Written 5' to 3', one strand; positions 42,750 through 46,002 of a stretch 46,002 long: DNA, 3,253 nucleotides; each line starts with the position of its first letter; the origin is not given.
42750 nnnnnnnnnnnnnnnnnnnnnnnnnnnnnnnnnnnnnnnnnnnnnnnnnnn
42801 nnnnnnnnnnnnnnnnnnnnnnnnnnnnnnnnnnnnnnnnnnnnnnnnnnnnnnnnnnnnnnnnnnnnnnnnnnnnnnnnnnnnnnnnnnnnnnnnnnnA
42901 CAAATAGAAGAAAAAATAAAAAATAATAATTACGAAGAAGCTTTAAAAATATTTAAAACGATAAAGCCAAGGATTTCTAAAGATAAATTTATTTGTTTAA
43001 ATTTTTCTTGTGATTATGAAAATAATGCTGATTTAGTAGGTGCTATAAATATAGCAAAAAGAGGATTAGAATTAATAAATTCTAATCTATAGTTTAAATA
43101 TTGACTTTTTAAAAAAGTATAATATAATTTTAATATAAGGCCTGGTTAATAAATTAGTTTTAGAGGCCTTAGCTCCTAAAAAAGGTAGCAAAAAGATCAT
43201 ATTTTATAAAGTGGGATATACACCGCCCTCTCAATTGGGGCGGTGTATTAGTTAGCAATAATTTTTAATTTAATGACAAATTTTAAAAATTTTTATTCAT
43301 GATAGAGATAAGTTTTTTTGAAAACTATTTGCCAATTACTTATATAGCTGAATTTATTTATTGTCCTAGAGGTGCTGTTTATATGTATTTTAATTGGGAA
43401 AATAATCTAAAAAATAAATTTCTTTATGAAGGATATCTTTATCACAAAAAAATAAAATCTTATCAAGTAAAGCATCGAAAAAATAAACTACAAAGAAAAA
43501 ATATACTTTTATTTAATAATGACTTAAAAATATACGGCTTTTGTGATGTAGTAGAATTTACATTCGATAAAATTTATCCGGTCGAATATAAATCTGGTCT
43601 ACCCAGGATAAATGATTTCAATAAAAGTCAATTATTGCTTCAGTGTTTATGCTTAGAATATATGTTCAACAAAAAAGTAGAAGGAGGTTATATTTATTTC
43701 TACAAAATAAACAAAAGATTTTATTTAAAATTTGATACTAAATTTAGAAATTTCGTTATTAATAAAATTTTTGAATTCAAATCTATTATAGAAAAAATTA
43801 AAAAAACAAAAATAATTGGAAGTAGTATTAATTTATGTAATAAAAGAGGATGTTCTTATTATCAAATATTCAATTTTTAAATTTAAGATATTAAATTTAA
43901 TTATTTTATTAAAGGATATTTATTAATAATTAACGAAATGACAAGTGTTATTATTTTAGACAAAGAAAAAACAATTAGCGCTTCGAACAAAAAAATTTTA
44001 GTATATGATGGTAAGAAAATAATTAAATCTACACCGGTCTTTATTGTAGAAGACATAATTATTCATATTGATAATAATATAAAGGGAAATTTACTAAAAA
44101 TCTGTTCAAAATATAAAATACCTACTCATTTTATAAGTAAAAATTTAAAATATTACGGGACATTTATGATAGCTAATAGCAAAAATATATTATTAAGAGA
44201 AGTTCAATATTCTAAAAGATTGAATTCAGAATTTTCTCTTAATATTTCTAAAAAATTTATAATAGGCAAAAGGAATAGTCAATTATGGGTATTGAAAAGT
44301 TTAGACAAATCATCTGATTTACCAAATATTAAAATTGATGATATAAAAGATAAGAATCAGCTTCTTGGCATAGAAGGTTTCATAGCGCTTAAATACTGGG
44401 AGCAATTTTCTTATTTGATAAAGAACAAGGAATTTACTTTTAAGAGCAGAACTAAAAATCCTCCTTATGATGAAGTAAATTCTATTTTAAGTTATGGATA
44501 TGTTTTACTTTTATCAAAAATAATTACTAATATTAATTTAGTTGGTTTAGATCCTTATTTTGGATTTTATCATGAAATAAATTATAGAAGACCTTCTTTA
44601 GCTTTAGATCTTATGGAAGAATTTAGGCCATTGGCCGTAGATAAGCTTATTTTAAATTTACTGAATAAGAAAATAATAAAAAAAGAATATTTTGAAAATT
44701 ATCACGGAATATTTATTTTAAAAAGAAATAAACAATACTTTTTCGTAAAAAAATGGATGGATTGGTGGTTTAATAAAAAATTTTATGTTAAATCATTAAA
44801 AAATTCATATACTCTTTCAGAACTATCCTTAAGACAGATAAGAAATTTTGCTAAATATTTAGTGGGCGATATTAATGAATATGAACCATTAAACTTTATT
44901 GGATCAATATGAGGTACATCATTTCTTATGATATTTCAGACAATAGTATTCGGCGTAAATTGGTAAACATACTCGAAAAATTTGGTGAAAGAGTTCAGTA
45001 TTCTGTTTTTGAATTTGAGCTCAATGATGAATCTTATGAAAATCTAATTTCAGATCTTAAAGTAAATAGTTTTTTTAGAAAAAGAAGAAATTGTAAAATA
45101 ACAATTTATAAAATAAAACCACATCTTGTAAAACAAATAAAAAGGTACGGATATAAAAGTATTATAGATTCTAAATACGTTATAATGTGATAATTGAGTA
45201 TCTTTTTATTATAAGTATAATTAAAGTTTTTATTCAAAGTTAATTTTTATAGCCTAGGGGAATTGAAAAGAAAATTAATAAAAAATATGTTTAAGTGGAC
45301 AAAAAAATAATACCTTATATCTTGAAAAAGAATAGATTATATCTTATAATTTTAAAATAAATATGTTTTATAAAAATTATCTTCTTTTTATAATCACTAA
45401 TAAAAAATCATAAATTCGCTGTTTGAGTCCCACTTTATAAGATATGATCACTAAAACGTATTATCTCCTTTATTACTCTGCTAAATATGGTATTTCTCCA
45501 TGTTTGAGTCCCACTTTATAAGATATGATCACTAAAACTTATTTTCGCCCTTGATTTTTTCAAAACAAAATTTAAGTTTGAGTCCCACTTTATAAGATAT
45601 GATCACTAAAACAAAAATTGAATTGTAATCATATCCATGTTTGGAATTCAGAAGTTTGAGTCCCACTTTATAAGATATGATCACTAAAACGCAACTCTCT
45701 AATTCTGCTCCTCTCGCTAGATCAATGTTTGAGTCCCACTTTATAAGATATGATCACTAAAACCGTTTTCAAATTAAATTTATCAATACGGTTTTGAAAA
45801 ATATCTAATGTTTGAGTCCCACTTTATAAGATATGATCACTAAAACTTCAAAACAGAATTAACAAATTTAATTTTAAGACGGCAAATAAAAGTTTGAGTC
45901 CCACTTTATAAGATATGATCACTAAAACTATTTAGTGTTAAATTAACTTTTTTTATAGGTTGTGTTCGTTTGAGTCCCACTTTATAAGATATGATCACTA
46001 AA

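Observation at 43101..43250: tracrRNA gene between effector and cas4, with unresolved strand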

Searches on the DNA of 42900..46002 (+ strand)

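Call 10: search_rna_families(source=window, start=42900, end=46002, threshold=evalue, max_evalue=10, show_alignments=3)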
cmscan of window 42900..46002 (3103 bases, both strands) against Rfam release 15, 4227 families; matches with E-value up to 10: 3.
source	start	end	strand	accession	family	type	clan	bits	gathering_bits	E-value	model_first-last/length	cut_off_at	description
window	45078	45114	+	RF01375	CRISPR-DR62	Gene; CRISPR;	-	25.4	45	3.3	1-37/37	no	CRISPR RNA direct repeat element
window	45399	45474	+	RF00071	SNORD73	Gene; snRNA; snoRNA; CD-box;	-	20.5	42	4.3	1-72/72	no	Small nucleolar RNA SNORD73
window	44328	44419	+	RF00357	snoR44_J54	Gene; snRNA; snoRNA; CD-box;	CL00069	19.6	48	3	1-97/97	no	Small nucleolar RNA R44/J54/Z268 family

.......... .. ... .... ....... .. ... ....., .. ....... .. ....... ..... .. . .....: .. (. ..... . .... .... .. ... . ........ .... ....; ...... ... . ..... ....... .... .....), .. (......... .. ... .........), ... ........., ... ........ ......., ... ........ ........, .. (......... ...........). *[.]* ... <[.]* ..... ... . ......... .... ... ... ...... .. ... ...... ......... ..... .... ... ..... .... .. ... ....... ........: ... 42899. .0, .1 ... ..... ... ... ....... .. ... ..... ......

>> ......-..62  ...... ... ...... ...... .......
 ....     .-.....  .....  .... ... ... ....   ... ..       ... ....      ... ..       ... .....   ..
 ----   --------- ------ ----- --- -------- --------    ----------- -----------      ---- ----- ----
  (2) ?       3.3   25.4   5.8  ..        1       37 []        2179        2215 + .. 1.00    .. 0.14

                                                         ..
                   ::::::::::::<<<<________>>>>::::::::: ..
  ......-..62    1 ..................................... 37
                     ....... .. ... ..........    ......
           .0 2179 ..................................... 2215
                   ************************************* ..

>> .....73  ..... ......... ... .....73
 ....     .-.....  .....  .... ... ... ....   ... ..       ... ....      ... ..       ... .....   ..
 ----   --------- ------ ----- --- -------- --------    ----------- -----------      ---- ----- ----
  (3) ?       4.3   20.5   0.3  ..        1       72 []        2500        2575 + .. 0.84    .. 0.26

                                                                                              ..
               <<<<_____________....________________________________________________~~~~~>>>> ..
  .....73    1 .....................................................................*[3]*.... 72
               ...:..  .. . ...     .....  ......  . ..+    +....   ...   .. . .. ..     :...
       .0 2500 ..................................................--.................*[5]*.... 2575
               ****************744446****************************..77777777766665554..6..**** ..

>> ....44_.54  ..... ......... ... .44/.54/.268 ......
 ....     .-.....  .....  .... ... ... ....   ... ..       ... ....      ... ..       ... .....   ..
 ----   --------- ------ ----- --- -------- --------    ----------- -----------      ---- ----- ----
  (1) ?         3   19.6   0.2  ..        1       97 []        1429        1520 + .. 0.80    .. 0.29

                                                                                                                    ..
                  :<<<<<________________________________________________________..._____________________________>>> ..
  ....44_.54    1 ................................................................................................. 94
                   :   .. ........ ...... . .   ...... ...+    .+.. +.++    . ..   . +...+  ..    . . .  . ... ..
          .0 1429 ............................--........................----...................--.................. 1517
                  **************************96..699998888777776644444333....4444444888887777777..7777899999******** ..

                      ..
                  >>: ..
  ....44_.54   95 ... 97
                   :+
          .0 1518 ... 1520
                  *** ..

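Call 70: search_dna_similar(query=window:45421-46002:+, collection=phages, mode=distant, max_evalue=1, max_rows=10)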
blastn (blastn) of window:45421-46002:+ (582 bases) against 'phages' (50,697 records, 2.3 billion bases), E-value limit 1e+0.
Records with a match: 4; places in all: 4; records where one place covers at least 80% of the query: 0.
Best place of each record, by identity: >=99% 1; 90-95% 2; 80-90% 1.
By first word of the organism name: Acinetobacter 2; Sulfolobus 1; Salicola 1.
By host as written in the record: - 2; Sulfolobus islandicus 1; Salicola sp. PV4 1.
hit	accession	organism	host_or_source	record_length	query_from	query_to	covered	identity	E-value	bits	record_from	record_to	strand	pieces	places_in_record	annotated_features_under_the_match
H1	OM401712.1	Sulfolobus islandicus rod-shaped virus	Sulfolobus islandicus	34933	228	269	7%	85.7%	2e-1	44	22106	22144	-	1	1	none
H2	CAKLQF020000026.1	Acinetobacter phage MD-2021a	not known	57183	431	457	5%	92.6%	6e-1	41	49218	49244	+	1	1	none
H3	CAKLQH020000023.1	Acinetobacter phage MD-2021a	not known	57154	431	457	5%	92.6%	6e-1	41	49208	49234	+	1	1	none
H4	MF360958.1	Salicola phage SCTP-2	Salicola sp. PV4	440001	176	197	4%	100.0%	6e-1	41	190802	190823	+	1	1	189: hypothetical protein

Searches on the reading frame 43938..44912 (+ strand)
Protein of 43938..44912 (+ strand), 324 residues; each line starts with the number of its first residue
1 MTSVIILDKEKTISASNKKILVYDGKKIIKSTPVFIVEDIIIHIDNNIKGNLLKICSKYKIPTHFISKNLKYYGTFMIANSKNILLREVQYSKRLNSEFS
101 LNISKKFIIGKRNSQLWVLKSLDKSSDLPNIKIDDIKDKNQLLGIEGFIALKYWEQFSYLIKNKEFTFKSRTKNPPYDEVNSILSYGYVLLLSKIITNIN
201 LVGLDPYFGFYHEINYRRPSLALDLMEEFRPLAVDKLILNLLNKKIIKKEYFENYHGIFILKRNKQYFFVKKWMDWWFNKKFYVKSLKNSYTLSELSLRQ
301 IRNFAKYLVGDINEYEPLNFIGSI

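Call 7: search_protein_families(library=pfam, proteins=[window:43938-44912:+], max_evalue=0.1)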
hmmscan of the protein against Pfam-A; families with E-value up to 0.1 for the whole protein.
window:43938-44912:+ (324 aa): 1 family
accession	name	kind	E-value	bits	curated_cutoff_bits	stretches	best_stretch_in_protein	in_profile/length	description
PF01867.21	Cas_Cas1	-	4.3e-72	243.1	22.3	1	5-273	2-281/283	CRISPR associated protein Cas1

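Call 8: search_protein_families(library=ncbifam, proteins=[window:43938-44912:+], max_evalue=0.1)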
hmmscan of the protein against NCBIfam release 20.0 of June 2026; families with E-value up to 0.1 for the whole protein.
window:43938-44912:+ (324 aa): 9 families
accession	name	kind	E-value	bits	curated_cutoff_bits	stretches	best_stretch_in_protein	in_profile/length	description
TIGR00287.1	cas1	equivalog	2.4e-68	230.6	71.7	1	4-313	2-324/327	CRISPR-associated endonuclease Cas1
TIGR04093.1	cas1_CYANO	exception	2.2e-63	214.2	385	1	6-319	5-332/334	type I-D CRISPR-associated endonuclease Cas1d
NF049935.1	cas4g_cas1g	exception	4.1e-58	197.2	560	1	4-318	217-543/546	CRISPR-associated endonuclease Cas4g/Cas1g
TIGR03640.1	cas1_DVULG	exception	4.7e-52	177.2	385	1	6-318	8-338/340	type I-C CRISPR-associated endonuclease Cas1c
TIGR03641.1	cas1_HMARI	exception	2.3e-46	158.6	304.1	1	21-319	18-321/324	type I-B CRISPR-associated endonuclease Cas1b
TIGR03983.1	cas1_MYXAN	equivalog_domain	1.1e-35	123.2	358.05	1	5-247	15-273/347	type I-MYXAN CRISPR-associated endonuclease Cas1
TIGR04329.1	cas1_PREFRAN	exception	6.3e-31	107.6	300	1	4-307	10-315/317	type V CRISPR-associated endonuclease Cas1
TIGR03639.1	cas1_NMENI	exception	7.2e-18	64.9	120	1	4-254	3-244/278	type II CRISPR-associated endonuclease Cas1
TIGR03637.1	cas1_YPEST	exception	0.0027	17.2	150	1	119-225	152-255/307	type I-F CRISPR-associated endonuclease Cas1f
